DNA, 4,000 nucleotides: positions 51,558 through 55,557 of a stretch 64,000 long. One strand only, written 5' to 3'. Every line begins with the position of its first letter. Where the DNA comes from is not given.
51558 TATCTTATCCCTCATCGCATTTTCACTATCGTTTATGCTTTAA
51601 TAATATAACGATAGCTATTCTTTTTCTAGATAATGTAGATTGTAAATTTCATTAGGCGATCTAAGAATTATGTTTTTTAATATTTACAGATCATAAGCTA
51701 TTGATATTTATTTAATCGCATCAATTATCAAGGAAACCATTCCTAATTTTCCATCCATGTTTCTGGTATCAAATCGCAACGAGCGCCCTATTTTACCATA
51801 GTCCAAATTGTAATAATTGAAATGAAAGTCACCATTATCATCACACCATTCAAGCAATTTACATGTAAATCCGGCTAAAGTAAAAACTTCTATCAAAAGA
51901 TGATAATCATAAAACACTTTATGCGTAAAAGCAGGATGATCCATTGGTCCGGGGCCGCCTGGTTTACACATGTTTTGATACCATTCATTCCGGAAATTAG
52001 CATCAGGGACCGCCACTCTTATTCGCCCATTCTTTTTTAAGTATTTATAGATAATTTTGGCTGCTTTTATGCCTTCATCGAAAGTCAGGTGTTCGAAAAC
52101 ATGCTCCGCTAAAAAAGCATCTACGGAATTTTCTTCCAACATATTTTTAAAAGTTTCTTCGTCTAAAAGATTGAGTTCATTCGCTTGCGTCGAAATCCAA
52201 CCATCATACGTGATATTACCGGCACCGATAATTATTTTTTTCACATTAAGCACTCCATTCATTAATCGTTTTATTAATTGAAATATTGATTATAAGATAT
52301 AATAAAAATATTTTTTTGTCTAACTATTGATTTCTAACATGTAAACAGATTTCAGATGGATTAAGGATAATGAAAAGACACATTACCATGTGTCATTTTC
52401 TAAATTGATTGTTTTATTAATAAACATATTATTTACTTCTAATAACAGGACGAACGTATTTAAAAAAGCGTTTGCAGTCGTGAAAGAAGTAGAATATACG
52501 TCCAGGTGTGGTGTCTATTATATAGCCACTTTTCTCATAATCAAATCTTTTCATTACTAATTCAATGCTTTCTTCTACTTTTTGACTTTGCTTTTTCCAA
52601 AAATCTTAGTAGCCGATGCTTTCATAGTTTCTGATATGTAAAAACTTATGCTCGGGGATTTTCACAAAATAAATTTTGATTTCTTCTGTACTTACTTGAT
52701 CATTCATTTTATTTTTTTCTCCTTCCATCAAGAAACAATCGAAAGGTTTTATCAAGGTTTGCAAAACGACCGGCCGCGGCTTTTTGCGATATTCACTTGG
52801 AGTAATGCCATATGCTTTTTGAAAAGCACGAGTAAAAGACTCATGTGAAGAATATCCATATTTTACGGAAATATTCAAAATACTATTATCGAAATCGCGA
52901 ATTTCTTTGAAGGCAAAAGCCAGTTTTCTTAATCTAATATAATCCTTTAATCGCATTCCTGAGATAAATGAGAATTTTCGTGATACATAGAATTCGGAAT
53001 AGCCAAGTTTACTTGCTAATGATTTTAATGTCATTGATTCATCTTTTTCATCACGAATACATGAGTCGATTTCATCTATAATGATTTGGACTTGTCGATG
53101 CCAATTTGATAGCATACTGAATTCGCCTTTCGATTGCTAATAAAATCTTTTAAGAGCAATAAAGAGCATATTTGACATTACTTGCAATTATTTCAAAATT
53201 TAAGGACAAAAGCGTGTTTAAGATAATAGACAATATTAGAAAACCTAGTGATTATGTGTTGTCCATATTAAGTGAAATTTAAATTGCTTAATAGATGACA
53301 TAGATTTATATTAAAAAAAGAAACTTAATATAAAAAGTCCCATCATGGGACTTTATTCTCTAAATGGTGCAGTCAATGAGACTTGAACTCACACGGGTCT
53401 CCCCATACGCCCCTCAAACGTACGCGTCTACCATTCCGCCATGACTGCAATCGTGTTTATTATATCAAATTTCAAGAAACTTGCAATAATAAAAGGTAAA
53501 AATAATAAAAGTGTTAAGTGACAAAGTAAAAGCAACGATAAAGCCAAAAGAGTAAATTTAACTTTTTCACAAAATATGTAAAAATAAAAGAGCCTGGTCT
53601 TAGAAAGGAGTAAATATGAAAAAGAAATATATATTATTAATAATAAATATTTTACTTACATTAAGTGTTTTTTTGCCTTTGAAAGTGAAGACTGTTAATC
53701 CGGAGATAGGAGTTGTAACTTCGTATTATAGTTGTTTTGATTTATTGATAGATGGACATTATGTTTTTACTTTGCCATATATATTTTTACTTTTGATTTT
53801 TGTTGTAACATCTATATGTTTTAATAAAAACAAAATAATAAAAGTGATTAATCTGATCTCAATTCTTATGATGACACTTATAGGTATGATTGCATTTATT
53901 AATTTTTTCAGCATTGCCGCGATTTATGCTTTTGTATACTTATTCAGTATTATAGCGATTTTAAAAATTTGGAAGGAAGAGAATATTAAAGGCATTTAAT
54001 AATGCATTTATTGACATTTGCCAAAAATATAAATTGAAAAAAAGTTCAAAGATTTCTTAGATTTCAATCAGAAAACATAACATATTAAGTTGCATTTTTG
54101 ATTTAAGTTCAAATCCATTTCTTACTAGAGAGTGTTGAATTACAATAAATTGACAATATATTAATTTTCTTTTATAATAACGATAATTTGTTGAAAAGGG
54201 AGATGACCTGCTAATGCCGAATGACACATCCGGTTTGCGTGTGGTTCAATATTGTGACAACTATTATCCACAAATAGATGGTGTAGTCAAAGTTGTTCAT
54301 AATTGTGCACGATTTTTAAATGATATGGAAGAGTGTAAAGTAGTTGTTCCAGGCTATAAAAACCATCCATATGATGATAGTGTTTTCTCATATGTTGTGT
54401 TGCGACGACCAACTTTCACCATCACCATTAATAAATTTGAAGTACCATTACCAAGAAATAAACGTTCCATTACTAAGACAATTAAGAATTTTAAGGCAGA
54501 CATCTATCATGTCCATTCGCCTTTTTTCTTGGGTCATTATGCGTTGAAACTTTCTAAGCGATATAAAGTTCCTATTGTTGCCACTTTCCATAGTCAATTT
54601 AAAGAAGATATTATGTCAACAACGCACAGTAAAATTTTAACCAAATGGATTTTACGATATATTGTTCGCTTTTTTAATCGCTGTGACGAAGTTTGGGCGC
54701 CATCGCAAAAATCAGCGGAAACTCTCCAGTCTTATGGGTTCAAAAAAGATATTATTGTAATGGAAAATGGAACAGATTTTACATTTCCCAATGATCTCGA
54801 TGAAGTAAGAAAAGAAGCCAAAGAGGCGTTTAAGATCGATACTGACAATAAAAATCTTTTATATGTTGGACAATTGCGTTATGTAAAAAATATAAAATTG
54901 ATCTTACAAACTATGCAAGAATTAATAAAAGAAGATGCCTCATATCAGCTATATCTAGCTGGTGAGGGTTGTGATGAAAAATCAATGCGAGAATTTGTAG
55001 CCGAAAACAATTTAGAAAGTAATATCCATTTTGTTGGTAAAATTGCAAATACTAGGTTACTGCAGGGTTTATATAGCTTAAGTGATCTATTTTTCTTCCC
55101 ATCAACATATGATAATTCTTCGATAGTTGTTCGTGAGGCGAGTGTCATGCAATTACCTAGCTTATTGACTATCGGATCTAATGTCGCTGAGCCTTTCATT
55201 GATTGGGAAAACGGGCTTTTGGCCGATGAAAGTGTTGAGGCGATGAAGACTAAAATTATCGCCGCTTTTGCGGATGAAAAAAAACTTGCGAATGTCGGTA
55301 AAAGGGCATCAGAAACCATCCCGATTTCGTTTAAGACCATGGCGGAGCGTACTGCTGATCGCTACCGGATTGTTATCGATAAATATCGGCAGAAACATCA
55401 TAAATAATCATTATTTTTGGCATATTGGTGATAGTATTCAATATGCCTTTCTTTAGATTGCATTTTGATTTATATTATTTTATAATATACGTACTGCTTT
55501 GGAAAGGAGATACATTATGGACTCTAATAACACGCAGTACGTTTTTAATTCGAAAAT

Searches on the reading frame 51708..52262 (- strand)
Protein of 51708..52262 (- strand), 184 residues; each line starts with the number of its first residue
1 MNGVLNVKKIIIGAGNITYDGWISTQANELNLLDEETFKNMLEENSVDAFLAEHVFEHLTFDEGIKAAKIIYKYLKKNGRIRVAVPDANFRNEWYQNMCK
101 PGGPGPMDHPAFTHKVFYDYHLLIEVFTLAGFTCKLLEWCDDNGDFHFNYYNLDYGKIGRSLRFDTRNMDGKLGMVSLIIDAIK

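Call 25: search_protein_families(library=pfam, proteins=[window:51708-52262:-], max_evalue=0.01)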
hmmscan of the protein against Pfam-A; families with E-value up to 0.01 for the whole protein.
window:51708-52262:- (184 aa): 2 families
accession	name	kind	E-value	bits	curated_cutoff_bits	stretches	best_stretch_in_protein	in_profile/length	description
PF08241.18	Methyltransf_11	-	0.00036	21.5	21.2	1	35-81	49-93/95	Methyltransferase domain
PF13489.12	Methyltransf_23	-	0.0018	18.4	27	1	45-134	80-161/164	Methyltransferase domain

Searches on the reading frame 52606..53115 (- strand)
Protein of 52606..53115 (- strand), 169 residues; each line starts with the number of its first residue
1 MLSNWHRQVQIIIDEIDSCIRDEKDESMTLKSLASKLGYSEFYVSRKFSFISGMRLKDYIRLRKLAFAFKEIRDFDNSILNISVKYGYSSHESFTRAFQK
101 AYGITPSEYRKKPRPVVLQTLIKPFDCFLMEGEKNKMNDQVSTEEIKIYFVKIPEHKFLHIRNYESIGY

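Call 25: search_protein_families(library=pfam, proteins=[window:52606-53115:-], max_evalue=0.01)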
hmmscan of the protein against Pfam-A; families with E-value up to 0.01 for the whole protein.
window:52606-53115:- (169 aa): 2 families
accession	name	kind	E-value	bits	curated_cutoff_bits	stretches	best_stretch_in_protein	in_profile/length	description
PF12833.13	HTH_18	-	1.6e-17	64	33.6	1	33-111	1-79/80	Helix-turn-helix domain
PF00165.29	HTH_AraC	-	4.2e-15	55.9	26.6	2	73-111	2-42/42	Bacterial regulatory helix-turn-helix proteins, AraC family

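Call 56: search_solved_structures(query=window:52606-53115:-, max_evalue=0.001)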
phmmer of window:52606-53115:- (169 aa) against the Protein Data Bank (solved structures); distinct sequences matched with E-value up to 0.001: 12.
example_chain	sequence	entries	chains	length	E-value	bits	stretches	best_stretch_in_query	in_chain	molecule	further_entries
7w5w_J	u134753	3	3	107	1.4e-16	63.9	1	10-111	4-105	Regulatory protein SoxS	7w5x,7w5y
7bef_G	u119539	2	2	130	3.7e-16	62.6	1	12-112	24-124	Transcriptional activator RamA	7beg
7vwy_G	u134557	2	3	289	1.1e-14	57.8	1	20-114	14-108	Right origin-binding protein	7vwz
1d5y_A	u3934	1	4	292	1.2e-14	57.6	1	20-114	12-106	ROB TRANSCRIPTION FACTOR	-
1bl0_A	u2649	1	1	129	1.6e-12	50.8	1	11-111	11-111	PROTEIN (MULTIPLE ANTIBIOTIC RESISTANCE PROTEIN)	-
1xs9_A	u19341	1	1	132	1.7e-12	50.7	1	11-111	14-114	Multiple antibiotic resistance protein marA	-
7r3w_A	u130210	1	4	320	9e-09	38.6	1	20-114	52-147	Putative bacterial regulatory helix-turn-helix protein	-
3oou_A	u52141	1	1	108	3e-08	36.9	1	12-111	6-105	Lin2118 protein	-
6swi_A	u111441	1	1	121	2.6e-06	30.6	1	26-112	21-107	Two-component response regulator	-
12aw_A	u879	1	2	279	4.3e-06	29.9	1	19-113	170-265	HYBRID TWO-COMPONENT SYSTEM PROTEIN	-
3lsg_A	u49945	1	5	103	8.1e-05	25.7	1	23-111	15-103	Two-component response regulator yesN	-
5nla_A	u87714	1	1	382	9.4e-05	25.5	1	28-124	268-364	Putative transcriptional regulator TRANSCRIPTION REGULATOR protein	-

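Call 68: find_related_loci(query=window:52606-53115:-, collection=genome_contigs, flank=5000)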
Query window:52606-53115:- (169 aa) in genome_contigs; peptide patterns used: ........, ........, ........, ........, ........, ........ (x = any residue, [..] = any of these).
128 stretches matched a pattern; 9 encode a relative of the query (tblastn E <= 1e-3); 9 distinct loci.
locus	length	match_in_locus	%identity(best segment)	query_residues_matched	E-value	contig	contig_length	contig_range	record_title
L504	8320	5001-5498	61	2-169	5e-68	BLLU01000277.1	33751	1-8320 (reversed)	Lachnospiraceae bacterium IMSAGC_003 DNA, IMSAGC_003_contig_277, whole genome shotgun sequence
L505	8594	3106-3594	61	5-169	2e-67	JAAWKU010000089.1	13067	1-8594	MAG: Lachnospiraceae bacterium isolate ABMPRH_255_1 SL341412_scaffold_5976, whole genome shotgun sequence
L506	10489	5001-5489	61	5-169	1e-66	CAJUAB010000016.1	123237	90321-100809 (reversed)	MAG TPA_asm: uncultured Acetatifactor sp. isolate MGBC122974 genome assembly, contig: MGBC122974.16, whole genome shotgu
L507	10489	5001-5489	60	5-169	7e-66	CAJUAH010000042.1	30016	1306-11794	MAG TPA_asm: uncultured Acetatifactor sp. isolate MGBC125142 genome assembly, contig: MGBC125142.42, whole genome shotgu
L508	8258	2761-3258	59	2-169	2e-64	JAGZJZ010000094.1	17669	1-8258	MAG: Clostridiales bacterium isolate L3_133_000G1_dasL3_133_000G1_concoct_15 L3_133_000G1_scaffold_2306, whole genome sh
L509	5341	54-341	63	72-169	4e-35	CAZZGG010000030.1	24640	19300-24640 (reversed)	MAG TPA_asm: uncultured Oscillospiraceae bacterium isolate binchicken_co39_485 genome assembly, contig: NODE_4889_length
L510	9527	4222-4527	26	13-114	7e-8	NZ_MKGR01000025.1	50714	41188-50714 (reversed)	Xenorhabdus thuongxuanensis strain 30TX1 Xentx_25, whole genome shotgun sequence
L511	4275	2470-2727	28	26-111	4e-5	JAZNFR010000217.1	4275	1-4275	MAG: Eubacteriales bacterium isolate T1900044713_TS20190179.MAGScoT_cleanbin_000060 SGB_1842_k141_1661853, whole genome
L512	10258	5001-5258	28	26-111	5e-5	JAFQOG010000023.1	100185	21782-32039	MAG: Clostridia bacterium isolate RGIG2000 Goat_Colon-1__c380961, whole genome shotgun sequence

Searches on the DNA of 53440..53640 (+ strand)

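Call 47: search_dna_similar(query=window:53495-53580:+, collection=plasmids, mode=distant, max_evalue=1, max_rows=8)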
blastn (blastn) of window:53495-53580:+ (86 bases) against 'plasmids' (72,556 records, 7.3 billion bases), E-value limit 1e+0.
No match.

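Call 48: search_dna_similar(query=window:53495-53580:+, collection=phages, mode=distant, max_evalue=1, max_rows=8)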
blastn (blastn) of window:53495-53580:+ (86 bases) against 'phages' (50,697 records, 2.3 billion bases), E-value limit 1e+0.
Records with a match: 1; places in all: 1; records where one place covers at least 80% of the query: 0.
Best place of each record, by identity: >=99% 1.
By first word of the organism name: Sulfolobus 1.
By host as written in the record: Sulfolobus islandicus Y08.80.36 1.
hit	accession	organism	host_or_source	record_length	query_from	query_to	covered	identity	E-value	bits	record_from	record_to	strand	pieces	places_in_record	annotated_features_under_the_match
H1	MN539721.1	Sulfolobus super-elliptical virus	Sulfolobus islandicus Y08.80.36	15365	62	82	24%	100.0%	2e-1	39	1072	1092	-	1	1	hypothetical protein (x2)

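Call 76: search_rna_families(source=window, start=53440, end=53640, threshold=evalue, max_evalue=1)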
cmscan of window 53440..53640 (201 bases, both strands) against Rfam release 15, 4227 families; matches with E-value up to 1: 0.
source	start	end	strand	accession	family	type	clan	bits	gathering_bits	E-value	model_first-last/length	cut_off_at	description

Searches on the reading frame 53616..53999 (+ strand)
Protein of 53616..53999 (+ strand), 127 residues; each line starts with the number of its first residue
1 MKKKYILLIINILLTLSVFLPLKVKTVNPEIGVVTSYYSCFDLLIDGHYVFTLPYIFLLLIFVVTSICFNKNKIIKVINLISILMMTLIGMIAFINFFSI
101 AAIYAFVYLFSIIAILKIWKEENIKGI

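Call 25: search_protein_families(library=pfam, proteins=[window:53616-53999:+], max_evalue=0.01)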
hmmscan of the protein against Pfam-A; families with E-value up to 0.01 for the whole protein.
window:53616-53999:+ (127 aa): 0 families

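Call 53: find_homologous_proteins(query=window:53616-53999:+, max_evalue=0.001)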
Query window:53616-53999:+ (127 aa): 1 proteins with E <= 0.001 among 176 candidates.
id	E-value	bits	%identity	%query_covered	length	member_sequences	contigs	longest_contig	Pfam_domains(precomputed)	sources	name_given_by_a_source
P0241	8.8e-69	248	100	100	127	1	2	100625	-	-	-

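Call 54: find_encoding_contigs(protein=P0241, flank=10000, max_places=6)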
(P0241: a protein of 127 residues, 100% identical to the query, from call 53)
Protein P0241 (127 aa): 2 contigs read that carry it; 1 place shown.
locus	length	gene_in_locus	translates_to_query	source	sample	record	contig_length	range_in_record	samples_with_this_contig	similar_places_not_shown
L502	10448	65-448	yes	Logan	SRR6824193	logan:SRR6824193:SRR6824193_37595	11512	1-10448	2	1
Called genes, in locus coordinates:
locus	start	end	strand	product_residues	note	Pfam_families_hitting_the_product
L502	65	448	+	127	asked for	-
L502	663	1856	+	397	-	PF13579:Glyco_trans_4_4, PF13439:Glyco_transf_4, PF00534:Glycos_transf_1, PF13692:Glyco_trans_1_4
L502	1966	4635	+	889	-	PF03706:LPG_synthase_TM, PF13439:Glyco_transf_4, PF13579:Glyco_trans_4_4 (weak)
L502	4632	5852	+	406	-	PF01553:Acyltransferase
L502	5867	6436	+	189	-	PF06130:PTAC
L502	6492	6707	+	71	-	PF12637:TSCPD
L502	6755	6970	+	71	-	-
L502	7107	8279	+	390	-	PF00438:S-AdoMet_synt_N, PF02772:S-AdoMet_synt_M, PF02773:S-AdoMet_synt_C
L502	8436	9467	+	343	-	PF01113:DapB_N, PF19328:DAP_DH_C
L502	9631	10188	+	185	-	PF02482:Ribosomal_S30AE, PF16321:Ribosom_S30AE_C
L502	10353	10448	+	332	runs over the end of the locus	PF00696:AA_kinase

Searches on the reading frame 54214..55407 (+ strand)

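Call 25: search_protein_families(library=pfam, proteins=[window:54214-55407:+], max_evalue=0.01)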
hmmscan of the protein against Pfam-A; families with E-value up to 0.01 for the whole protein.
window:54214-55407:+ (397 aa): 4 families
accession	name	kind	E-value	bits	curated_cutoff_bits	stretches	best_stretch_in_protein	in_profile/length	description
PF13439.12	Glyco_transf_4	-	4.6e-28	98.8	28.5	1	21-189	1-168/170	Glycosyltransferase Family 4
PF00534.26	Glycos_transf_1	-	8.3e-26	91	26.4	1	199-366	2-170/172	Glycosyl transferases group 1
PF13692.12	Glyco_trans_1_4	-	9.6e-20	71.7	27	1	213-354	2-142/142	Glycosyl transferases group 1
PF13579.12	Glyco_trans_4_4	-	5.3e-08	33.8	29.7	1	80-186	57-158/158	Glycosyl transferase 4-like domain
